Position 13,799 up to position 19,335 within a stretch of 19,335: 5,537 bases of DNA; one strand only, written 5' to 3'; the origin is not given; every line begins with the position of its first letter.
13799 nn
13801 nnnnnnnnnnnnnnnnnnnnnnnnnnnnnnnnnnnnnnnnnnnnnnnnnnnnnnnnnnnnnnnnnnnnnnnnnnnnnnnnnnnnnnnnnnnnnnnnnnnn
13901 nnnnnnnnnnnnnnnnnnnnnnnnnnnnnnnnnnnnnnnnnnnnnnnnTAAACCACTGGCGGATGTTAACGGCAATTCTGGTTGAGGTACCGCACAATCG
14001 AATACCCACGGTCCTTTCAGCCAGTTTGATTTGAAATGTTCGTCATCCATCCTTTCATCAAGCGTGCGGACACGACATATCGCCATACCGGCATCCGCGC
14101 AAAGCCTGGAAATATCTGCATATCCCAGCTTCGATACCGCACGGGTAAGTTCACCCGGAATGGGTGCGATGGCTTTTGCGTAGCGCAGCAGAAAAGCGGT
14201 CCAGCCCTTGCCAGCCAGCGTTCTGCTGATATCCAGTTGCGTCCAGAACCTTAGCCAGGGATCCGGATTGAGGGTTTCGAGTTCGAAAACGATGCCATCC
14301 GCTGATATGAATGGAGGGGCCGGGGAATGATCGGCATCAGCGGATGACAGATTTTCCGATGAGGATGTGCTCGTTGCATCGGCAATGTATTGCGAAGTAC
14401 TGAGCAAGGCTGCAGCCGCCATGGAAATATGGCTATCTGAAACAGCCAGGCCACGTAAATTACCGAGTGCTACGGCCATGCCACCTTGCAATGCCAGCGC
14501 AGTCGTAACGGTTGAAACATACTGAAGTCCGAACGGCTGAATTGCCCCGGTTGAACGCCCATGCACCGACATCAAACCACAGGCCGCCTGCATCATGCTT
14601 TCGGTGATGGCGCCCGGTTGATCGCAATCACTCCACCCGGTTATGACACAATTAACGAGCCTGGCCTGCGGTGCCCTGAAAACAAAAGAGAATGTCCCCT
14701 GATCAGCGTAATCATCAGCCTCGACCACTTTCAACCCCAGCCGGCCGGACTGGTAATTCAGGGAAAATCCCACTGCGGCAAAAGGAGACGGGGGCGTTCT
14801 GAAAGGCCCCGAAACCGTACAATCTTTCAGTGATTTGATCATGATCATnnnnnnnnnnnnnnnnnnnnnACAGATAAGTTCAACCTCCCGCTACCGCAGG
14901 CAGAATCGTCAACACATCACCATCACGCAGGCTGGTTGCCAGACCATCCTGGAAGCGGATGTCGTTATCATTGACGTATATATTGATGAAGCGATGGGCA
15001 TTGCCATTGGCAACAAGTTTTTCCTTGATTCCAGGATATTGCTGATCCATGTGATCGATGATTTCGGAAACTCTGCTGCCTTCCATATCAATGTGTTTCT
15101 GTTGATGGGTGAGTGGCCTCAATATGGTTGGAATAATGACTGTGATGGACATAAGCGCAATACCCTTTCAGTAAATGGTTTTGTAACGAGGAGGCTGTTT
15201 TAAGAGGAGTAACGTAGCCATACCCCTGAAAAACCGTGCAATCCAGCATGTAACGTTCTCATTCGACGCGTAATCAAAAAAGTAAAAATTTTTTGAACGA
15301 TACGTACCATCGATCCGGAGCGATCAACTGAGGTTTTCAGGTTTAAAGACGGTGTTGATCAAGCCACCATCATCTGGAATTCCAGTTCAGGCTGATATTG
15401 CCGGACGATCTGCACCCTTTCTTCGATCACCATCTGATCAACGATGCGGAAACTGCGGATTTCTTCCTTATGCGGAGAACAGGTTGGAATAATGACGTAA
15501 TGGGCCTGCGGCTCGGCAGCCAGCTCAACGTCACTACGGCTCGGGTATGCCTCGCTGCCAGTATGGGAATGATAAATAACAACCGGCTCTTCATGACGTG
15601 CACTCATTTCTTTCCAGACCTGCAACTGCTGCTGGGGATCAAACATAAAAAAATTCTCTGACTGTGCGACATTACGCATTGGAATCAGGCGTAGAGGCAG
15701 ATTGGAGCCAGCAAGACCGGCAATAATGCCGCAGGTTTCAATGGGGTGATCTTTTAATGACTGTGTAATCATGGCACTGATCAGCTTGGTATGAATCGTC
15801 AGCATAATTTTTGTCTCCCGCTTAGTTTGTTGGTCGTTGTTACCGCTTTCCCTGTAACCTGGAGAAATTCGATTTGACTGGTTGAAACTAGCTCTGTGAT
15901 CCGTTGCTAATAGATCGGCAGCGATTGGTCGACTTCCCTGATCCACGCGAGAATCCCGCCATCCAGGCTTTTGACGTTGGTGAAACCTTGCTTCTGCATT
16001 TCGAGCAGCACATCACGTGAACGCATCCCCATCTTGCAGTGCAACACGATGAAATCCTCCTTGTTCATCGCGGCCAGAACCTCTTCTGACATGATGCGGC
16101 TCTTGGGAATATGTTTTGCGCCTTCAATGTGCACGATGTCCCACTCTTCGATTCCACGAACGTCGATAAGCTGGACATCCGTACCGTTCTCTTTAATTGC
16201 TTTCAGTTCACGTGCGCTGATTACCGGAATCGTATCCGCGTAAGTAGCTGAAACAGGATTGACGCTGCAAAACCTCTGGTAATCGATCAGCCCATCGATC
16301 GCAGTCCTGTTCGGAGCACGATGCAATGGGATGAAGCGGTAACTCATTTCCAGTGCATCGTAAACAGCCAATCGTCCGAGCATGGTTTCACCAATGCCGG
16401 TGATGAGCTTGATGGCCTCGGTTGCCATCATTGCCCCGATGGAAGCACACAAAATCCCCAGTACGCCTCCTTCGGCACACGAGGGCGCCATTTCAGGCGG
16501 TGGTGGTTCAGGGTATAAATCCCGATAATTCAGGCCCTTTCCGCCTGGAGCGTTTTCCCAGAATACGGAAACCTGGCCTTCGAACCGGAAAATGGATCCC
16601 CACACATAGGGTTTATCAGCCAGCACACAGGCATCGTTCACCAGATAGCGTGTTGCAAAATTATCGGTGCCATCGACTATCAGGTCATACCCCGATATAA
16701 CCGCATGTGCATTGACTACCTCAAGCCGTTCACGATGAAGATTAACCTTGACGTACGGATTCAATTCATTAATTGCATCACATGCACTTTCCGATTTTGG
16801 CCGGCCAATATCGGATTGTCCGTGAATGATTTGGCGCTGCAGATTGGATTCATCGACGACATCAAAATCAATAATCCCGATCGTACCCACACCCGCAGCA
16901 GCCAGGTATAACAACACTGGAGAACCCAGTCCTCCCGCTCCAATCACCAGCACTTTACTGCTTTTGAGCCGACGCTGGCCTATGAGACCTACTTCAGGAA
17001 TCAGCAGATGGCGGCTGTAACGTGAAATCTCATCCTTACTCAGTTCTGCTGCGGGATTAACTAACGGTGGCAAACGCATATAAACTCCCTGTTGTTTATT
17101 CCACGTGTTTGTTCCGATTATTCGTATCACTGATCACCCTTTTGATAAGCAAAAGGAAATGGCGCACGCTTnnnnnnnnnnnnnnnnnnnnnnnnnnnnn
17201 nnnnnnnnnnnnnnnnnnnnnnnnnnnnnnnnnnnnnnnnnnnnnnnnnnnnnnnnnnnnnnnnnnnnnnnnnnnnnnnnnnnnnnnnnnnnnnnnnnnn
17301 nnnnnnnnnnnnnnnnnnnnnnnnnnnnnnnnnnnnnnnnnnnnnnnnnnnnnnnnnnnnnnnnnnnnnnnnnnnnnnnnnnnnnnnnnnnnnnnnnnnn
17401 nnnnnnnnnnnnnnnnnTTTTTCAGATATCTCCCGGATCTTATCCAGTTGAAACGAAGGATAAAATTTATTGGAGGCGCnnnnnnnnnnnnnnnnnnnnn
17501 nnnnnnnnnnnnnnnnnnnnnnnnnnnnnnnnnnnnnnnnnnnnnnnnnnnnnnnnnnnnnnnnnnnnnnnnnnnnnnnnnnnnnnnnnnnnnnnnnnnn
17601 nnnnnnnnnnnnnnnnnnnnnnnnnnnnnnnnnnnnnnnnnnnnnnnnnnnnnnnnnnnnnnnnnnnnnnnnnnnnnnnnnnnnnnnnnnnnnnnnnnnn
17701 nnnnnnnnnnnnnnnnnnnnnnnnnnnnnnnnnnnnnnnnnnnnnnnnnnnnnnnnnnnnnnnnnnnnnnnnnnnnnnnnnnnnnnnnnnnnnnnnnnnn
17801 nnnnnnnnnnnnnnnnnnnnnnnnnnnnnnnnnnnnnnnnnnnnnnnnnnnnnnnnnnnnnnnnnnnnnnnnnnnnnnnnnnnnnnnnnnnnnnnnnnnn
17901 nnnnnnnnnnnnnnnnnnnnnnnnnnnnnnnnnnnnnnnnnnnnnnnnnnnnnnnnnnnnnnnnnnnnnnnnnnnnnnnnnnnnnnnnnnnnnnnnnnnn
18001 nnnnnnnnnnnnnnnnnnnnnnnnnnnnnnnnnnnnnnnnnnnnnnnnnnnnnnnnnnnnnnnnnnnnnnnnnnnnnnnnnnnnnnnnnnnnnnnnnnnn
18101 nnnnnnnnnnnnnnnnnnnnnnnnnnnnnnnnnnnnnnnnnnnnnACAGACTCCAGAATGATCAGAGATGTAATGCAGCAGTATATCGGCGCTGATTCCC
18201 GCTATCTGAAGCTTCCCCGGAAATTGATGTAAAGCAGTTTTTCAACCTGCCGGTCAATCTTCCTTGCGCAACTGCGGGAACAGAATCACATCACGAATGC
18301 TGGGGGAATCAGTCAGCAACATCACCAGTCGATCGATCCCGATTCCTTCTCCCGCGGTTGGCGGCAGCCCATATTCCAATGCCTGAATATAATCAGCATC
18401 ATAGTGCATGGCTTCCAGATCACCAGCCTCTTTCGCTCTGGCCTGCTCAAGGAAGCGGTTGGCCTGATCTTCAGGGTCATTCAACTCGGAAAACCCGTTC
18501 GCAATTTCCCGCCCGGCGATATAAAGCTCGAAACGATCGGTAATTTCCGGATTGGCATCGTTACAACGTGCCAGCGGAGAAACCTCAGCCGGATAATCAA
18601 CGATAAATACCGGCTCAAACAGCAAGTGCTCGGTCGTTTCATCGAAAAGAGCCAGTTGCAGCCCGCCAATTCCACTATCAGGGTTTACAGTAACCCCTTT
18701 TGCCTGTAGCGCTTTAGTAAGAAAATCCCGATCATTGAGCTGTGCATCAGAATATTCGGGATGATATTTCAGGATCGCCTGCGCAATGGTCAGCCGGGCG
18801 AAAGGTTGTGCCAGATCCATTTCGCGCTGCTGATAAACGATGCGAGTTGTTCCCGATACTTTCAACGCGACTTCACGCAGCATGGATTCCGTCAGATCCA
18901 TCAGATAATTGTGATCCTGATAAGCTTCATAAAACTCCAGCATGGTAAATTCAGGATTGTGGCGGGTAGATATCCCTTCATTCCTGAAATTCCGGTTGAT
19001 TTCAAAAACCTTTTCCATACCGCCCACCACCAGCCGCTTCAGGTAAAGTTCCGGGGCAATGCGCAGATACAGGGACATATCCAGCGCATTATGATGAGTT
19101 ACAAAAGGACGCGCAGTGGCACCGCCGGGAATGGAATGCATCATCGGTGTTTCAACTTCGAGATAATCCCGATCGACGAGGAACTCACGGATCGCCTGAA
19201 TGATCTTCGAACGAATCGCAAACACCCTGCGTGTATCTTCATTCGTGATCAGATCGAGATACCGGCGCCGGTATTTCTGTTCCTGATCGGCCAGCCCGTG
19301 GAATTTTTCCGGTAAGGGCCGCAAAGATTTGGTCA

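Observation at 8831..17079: Self-contained thiocarboxylate (thioacid) small-molecule operon: E1-rhodanese + JAMM + GG sulfur carrier joined to a CoA-transferase/ANL-ligase pair, an ACAD and an MFS exporter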

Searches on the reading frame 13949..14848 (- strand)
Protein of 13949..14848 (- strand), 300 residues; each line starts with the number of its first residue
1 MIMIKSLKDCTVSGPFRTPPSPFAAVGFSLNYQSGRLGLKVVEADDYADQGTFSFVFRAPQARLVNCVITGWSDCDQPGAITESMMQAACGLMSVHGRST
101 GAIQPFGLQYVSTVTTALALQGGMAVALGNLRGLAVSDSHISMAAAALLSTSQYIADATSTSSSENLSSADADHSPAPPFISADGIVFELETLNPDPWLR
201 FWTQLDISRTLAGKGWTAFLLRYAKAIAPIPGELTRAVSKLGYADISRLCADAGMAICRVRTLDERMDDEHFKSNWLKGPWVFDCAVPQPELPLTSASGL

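Call 84: search_protein_families(library=pfam, proteins=[window:13949-14848:-], max_evalue=1)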
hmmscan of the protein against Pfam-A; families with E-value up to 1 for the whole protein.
window:13949-14848:- (300 aa): 1 family
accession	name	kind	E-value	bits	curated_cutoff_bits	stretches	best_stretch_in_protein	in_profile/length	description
PF02515.22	CoA_transf_3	-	4.3e-11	43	23.3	1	60-275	110-326/366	CoA-transferase family III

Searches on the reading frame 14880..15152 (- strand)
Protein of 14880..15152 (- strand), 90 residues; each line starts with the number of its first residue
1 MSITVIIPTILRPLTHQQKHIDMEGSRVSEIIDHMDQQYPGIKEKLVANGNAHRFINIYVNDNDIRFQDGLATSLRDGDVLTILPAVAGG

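Call 4: search_protein_families(library=pfam, proteins=[window:14880-15152:-], max_evalue=0.01)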
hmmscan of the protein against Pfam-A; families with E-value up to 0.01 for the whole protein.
window:14880-15152:- (90 aa): 3 families
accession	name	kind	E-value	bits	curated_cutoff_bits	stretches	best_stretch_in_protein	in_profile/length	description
PF02597.26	ThiS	-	6.3e-18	65.5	22.5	1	5-90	1-76/76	ThiS family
PF06805.18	Lambda_tail_I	-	0.00059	20.6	23.8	1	9-90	9-83/83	Bacteriophage lambda tail assembly protein I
PF09138.17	Urm1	-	0.006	17.4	21.8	1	22-90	27-96/96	Urm1 (Ubiquitin related modifier)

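Call 5: search_protein_families(library=ncbifam, proteins=[window:14880-15152:-], max_evalue=0.01)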
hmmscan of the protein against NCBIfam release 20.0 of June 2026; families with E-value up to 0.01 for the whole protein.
window:14880-15152:- (90 aa): 3 families
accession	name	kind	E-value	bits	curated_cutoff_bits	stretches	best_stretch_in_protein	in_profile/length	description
TIGR01687.1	moaD_arch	subfamily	1.2e-14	54.6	49.5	1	16-90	15-88/88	MoaD family protein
NF041918.1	SAMP1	equivalog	8.6e-14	51.8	60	1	19-90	16-91/91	ubiquitin-like small modifier protein 1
NF053661.1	Urm1_like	equivalog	0.00016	21.8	70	1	17-90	13-79/79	Urm1-like protein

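Call 85: search_protein_families(library=padloc, proteins=[window:14880-15152:-], max_evalue=0.001)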
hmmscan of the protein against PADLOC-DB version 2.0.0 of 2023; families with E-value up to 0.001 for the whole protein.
window:14880-15152:- (90 aa): 0 families

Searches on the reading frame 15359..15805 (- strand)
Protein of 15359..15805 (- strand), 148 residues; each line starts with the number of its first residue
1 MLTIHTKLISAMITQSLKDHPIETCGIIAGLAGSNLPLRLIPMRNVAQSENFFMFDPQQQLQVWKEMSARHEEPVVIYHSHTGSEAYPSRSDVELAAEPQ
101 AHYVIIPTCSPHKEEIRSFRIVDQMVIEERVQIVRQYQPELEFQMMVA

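Call 84: search_protein_families(library=pfam, proteins=[window:15359-15805:-], max_evalue=1)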
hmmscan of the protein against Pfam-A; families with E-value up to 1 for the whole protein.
window:15359-15805:- (148 aa): 2 families
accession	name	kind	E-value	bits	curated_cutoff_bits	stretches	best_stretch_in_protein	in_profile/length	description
PF14464.11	Prok-JAB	-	1.3e-29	102.8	25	1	6-121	2-113/114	Prokaryotic homologs of the JAB domain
PF07454.18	SpoIIP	-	0.17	11.8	24.4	1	65-89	73-97/269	Stage II sporulation protein P (SpoIIP)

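Call 85: search_protein_families(library=padloc, proteins=[window:15359-15805:-], max_evalue=0.001)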
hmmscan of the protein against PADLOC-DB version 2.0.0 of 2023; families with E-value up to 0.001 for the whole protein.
window:15359-15805:- (148 aa): 0 families

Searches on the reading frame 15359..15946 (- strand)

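Call 4: search_protein_families(library=pfam, proteins=[window:15359-15946:-], max_evalue=0.01)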
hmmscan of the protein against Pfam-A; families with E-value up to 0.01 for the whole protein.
window:15359-15946:- (195 aa): 1 family
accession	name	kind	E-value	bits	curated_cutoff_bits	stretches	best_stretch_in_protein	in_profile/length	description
PF14464.11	Prok-JAB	-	2.5e-29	101.9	25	1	53-168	2-113/114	Prokaryotic homologs of the JAB domain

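Call 5: search_protein_families(library=ncbifam, proteins=[window:15359-15946:-], max_evalue=0.01)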
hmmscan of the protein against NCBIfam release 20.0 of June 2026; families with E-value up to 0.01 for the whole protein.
window:15359-15946:- (195 aa): 1 family
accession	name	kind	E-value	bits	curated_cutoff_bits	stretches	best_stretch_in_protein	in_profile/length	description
NF041370.1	desamp_Halo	equivalog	1.8e-15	57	130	1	65-179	17-132/133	desampylase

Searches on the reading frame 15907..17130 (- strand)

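Call 4: search_protein_families(library=pfam, proteins=[window:15907-17130:-], max_evalue=0.01)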
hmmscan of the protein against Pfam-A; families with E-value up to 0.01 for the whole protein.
window:15907-17130:- (407 aa): 2 families
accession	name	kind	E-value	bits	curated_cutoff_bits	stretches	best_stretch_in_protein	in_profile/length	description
PF00899.27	ThiF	-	1.5e-78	263.7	28.1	1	38-272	1-233/238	ThiF family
PF00581.25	Rhodanese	-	1.1e-17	64.7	22.2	1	305-398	1-101/102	Rhodanese-like domain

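Call 5: search_protein_families(library=ncbifam, proteins=[window:15907-17130:-], max_evalue=0.01)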
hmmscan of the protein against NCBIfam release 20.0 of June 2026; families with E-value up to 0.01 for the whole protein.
window:15907-17130:- (407 aa): 31 families (the best 25 are shown)
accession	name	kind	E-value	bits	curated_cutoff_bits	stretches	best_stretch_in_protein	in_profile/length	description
NF005902.0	PRK07878.1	equivalog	1.8e-188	626.3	647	1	18-407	3-392/392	adenylyltransferase/sulfurtransferase MoeZ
NF005646.0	PRK07411.1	equivalog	6.4e-140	466.7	633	1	28-407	9-390/390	molybdopterin-synthase adenylyltransferase MoeB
NF006444.0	PRK08762.1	equivalog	3.3e-124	414.4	449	2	6-290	103-385/387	molybdopterin-synthase adenylyltransferase MoeB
NF004111.0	PRK05600.1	equivalog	1.1e-89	301.2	437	1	27-393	11-368/371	ThiF family adenylyltransferase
NF047750.1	SAMPActivE1UbaA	equivalog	3.5e-89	298.7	450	1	29-274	4-244/270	SAMP-activating enzyme E1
NF004281.0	PRK05690.1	subfamily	1.1e-84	283.6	266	1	28-275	3-245/250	molybdopterin-synthase adenylyltransferase MoeB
TIGR02356.1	adenyl_thiF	equivalog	5.7e-71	238.1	275.25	1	37-243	1-203/203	thiazole biosynthesis adenylyltransferase ThiF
TIGR02355.1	moeB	equivalog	1.4e-61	207.9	376.55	1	34-273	1-235/240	molybdopterin-synthase adenylyltransferase MoeB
NF006204.0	PRK08328.1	equivalog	4.9e-46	157.2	339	1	30-267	2-229/231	hypothetical protein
NF009123.0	PRK12475.1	subfamily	4.7e-31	108.3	510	1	36-271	3-234/338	MoeB/ThiF family adenylyltransferase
NF006395.0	PRK08644.1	equivalog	7.5e-28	97.6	159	1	52-177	25-151/215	sulfur carrier protein ThiS adenylyltransferase ThiF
TIGR02354.1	thiF_fam2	equivalog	8.5e-23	81.3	152.2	1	54-167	18-130/200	thiamine biosynthesis protein ThiF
NF006077.0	PRK08223.1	equivalog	1.8e-22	79.7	266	1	51-164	22-137/296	hypothetical protein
NF045521.1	rhoda_near_glyco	subfamily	2.4e-18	66.3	145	1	294-399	10-111/144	rhodanese homology domain-containing protein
TIGR01408.1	Ube1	subfamily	1.6e-17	62.6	750.05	1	44-176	406-547/1008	ubiquitin-activating enzyme E1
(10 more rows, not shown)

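Call 85: search_protein_families(library=padloc, proteins=[window:15907-17079:-], max_evalue=0.001)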
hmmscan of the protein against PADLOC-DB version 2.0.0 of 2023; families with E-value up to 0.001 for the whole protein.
window:15907-17079:- (390 aa): 32 families (the best 25 are shown)
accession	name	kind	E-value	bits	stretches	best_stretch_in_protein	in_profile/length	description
PDLC00856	E1-E2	-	2.7e-21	73.7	1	38-149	320-431/573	E1-E2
PDLC00847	E1-E2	-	5.1e-21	72.6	1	37-211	283-457/523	E1-E2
PDLC00855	E1-E2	-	2.8e-18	64.3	1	36-164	298-432/579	E1-E2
PDLC00836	E1-E2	-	3.6e-17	60.2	1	35-155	336-458/602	E1-E2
PDLC00848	E1-E2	-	1.7e-16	57.7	1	36-138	370-473/607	E1-E2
PDLC00839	E1-E2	-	4.5e-16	56.2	1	36-142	366-473/602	E1-E2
PDLC00843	E1-E2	-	4.7e-16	56.4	1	17-150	297-427/575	E1-E2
PDLC00832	E1-E2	-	2.1e-15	53.9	1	36-140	334-439/588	E1-E2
PDLC00829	E1-E2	-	9.9e-15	52.6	1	36-160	167-292/426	E1-E2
PDLC00837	E1-E2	-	1.2e-14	52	1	11-149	298-439/593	E1-E2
PDLC00844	E1-E2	-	4.5e-14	49.9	1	36-159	272-396/489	E1-E2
PDLC00842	E1-E2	-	1e-12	45.5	1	32-153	297-418/549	E1-E2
PDLC00838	E1-E2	-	3.7e-12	43.2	1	22-137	305-417/736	E1-E2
PDLC00850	E1-E2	-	9.5e-12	42.1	1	11-144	287-419/566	E1-E2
PDLC00828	E1-E2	-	1.3e-11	42.5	1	37-162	172-298/431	E1-E2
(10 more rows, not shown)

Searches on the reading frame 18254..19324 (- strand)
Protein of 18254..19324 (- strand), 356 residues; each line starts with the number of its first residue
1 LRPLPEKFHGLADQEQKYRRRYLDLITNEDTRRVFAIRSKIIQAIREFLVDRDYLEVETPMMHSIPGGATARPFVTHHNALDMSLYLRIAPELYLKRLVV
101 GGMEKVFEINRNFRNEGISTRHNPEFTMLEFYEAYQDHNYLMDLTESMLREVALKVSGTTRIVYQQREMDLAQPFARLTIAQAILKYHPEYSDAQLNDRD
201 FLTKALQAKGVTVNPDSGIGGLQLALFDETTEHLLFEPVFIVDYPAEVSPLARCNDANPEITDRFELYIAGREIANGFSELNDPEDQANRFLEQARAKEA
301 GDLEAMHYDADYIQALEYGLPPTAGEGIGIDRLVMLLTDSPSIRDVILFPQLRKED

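Call 4: search_protein_families(library=pfam, proteins=[window:18254-19324:-], max_evalue=0.01)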
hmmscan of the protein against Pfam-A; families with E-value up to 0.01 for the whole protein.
window:18254-19324:- (356 aa): 2 families
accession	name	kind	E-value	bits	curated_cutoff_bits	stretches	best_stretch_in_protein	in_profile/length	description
PF00152.25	tRNA-synt_2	-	1.6e-94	316.9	25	1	14-352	2-307/308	tRNA synthetases class II (D, K and N)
PF01409.25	tRNA-synt_2d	-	0.00012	22.1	19.8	0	105-164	104-162/246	tRNA synthetases class II core domain (F)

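Call 5: search_protein_families(library=ncbifam, proteins=[window:18254-19324:-], max_evalue=0.01)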
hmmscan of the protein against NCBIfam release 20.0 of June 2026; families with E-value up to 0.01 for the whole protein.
window:18254-19324:- (356 aa): 20 families
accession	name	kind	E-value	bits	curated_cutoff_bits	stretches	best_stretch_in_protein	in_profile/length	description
NF001756.1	PRK00484.1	subfamily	2.1e-173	577.5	468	1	1-355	135-488/488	lysine--tRNA ligase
TIGR00499.1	lysS_bact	equivalog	5.9e-163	543.1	427.6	1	2-354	139-494/496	lysine--tRNA ligase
NF009101.0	PRK12445.1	subfamily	1.1e-158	529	1026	1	1-354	150-503/505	lysine--tRNA ligase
NF002821.0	PRK02983.1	equivalog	2.4e-128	429.8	742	1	1-354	744-1100/1102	bifunctional lysylphosphatidylglycerol synthetase/lysine--tRNA ligase LysX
TIGR00462.1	genX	equivalog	4.3e-73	246.4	286.9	1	38-349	4-304/304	EF-P lysine aminoacylase EpmA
NF006828.0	PRK09350.1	equivalog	2.4e-65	221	264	1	35-350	16-321/325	elongation factor P--(R)-beta-lysine ligase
NF003483.0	PRK05159.1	equivalog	3.1e-41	141.7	353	1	13-351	116-431/438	aspartate--tRNA(Asn) ligase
TIGR00458.1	aspS_nondisc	equivalog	1.7e-40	139.3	368.4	1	12-354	111-424/428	aspartate--tRNA(Asn) ligase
TIGR00459.1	aspS_bact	equivalog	8.7e-40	136.6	373.85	2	14-193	119-287/586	aspartate--tRNA ligase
NF001750.0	PRK00476.1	equivalog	1.4e-37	129.3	443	2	12-189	122-288/590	aspartate--tRNA ligase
NF009460.0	PRK12820.1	equivalog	7.7e-30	103.6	1379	2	17-195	156-322/723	bifunctional aspartyl-tRNA synthetase/aspartyl/glutamyl-tRNA amidotransferase subunit C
NF003037.0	PRK03932.1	equivalog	1.6e-25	90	414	1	22-353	121-446/451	asparagine--tRNA ligase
TIGR00457.1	asnS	equivalog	2.2e-23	82.8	342.6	1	31-353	132-450/455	asparagine--tRNA ligase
NF005054.0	PRK06462.1-4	equivalog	7.2e-18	64.7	309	2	24-192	14-194/318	asparagine synthetase A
NF005052.0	PRK06462.1-1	equivalog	1.3e-17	64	368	1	18-352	32-346/353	asparagine synthetase A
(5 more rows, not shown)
